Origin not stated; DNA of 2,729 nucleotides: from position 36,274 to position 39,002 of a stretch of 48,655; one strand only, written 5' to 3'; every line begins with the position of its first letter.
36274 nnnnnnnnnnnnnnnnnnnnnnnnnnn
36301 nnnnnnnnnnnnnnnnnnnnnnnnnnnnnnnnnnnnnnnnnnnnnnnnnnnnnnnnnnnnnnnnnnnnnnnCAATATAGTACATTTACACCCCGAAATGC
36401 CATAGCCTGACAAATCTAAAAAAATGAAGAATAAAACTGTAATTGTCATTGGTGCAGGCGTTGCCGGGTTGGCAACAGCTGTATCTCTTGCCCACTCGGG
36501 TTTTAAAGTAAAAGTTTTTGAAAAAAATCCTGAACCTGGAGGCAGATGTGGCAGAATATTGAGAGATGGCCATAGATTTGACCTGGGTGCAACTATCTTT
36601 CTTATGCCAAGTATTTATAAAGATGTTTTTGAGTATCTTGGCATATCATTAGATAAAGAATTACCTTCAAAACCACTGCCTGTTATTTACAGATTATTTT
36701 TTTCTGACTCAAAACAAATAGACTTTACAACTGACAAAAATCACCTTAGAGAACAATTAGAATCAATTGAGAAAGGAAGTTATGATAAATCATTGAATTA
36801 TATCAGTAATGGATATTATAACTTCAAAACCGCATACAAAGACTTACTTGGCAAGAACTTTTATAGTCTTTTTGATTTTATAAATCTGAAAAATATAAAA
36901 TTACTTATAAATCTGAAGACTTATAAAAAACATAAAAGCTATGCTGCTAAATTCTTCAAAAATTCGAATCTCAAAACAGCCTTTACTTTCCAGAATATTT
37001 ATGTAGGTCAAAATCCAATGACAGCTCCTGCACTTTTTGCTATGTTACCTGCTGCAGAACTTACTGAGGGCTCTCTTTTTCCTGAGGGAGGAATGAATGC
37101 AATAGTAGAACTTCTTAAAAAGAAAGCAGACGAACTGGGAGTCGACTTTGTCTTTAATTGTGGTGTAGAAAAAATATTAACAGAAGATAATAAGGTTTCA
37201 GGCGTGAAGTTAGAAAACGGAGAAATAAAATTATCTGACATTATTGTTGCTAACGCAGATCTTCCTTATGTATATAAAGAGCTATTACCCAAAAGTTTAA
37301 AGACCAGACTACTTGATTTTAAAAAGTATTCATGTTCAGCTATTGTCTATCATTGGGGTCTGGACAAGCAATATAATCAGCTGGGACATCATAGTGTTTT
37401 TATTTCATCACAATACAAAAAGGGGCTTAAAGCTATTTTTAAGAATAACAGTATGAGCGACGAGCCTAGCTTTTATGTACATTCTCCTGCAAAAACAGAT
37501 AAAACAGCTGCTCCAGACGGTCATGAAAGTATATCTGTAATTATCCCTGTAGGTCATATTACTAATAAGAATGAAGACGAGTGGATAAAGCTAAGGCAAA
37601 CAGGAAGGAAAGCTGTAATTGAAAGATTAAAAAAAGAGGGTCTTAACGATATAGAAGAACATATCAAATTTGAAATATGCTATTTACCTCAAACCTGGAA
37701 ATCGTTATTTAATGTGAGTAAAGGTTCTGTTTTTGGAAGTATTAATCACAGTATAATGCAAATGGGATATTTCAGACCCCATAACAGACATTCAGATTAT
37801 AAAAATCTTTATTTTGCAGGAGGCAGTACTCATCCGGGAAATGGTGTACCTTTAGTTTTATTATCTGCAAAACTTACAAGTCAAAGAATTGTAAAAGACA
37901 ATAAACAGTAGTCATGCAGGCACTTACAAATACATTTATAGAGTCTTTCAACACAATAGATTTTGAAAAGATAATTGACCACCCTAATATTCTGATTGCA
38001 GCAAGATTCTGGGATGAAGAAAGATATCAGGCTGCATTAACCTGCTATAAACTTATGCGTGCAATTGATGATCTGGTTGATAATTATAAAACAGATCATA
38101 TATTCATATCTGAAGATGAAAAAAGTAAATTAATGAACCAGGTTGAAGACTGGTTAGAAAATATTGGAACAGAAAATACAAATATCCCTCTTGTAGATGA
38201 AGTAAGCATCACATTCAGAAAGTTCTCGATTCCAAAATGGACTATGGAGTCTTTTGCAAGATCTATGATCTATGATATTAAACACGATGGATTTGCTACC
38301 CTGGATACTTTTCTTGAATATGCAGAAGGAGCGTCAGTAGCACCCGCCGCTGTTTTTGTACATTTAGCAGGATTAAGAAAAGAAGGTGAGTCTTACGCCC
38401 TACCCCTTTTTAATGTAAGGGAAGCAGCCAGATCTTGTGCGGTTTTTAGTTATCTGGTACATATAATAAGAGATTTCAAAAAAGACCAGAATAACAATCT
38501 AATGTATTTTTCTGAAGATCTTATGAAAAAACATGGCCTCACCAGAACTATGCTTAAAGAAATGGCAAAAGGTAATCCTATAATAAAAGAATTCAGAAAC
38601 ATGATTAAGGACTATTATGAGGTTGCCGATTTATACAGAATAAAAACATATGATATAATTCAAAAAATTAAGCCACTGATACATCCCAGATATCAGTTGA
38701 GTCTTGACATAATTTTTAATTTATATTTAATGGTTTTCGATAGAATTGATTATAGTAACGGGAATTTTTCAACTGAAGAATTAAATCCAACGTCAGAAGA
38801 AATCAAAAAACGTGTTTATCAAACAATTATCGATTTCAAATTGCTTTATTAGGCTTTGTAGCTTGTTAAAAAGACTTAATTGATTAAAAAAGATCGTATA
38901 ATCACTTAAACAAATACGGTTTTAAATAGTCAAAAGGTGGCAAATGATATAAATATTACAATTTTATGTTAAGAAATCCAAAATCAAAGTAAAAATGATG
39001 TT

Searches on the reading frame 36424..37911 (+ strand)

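Call 6: search_protein_families(library=pfam, proteins=[window:36424-37911:+], max_evalue=0.01)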
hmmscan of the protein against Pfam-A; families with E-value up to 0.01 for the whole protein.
window:36424-37911:+ (495 aa): 12 families
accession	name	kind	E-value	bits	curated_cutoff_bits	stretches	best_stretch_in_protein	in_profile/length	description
PF01593.30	Amino_oxidase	-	2.6e-28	99.9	19.8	1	13-489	1-442/443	Flavin containing amine oxidoreductase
PF13450.12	NAD_binding_8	-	3.5e-17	62.9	21.9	1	8-72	1-65/68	NAD(P)-binding Rossmann-like domain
PF01266.30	DAO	-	2.3e-16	60.7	27.9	2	6-51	2-52/353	FAD dependent oxidoreductase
PF03486.20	HI0933_like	-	6.9e-12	45.8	50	2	5-39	2-36/244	HI0933-like protein Rossmann domain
PF00890.30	FAD_binding_2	-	6.2e-11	42.6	20.4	1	6-40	2-36/414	FAD binding domain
PF07992.20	Pyr_redox_2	-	1.3e-08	35.1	26.1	1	5-42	2-40/291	Pyridine nucleotide-disulphide oxidoreductase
PF00070.33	Pyr_redox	-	4.6e-08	33.9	22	1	227-265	42-81/82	Pyridine nucleotide-disulphide oxidoreductase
PF12831.13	FAD_oxidored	-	5.9e-06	26.3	27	1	6-41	2-37/416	FAD dependent oxidoreductase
PF01946.23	Thi4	-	4.7e-05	23.2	26.2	1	4-41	18-56/235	Thi4 family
PF01134.28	GIDA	-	0.00016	21.3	22.1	1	5-35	1-31/391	Glucose inhibited division protein A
PF01262.27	AlaDh_PNT_C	-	0.0021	17.9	23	1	4-37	29-62/214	Alanine dehydrogenase/PNT, C-terminal domain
PF01494.25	FAD_binding_3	-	0.0025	17.5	22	0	5-36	3-34/349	FAD binding domain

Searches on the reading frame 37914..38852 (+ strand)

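Call 6: search_protein_families(library=pfam, proteins=[window:37914-38852:+], max_evalue=0.01)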
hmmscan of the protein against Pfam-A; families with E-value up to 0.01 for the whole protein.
window:37914-38852:+ (312 aa): 1 family
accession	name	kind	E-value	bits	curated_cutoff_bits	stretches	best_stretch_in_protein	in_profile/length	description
PF00494.24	SQS_PSY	-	2.6e-21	76.9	26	1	28-285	10-252/263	Squalene/phytoene synthase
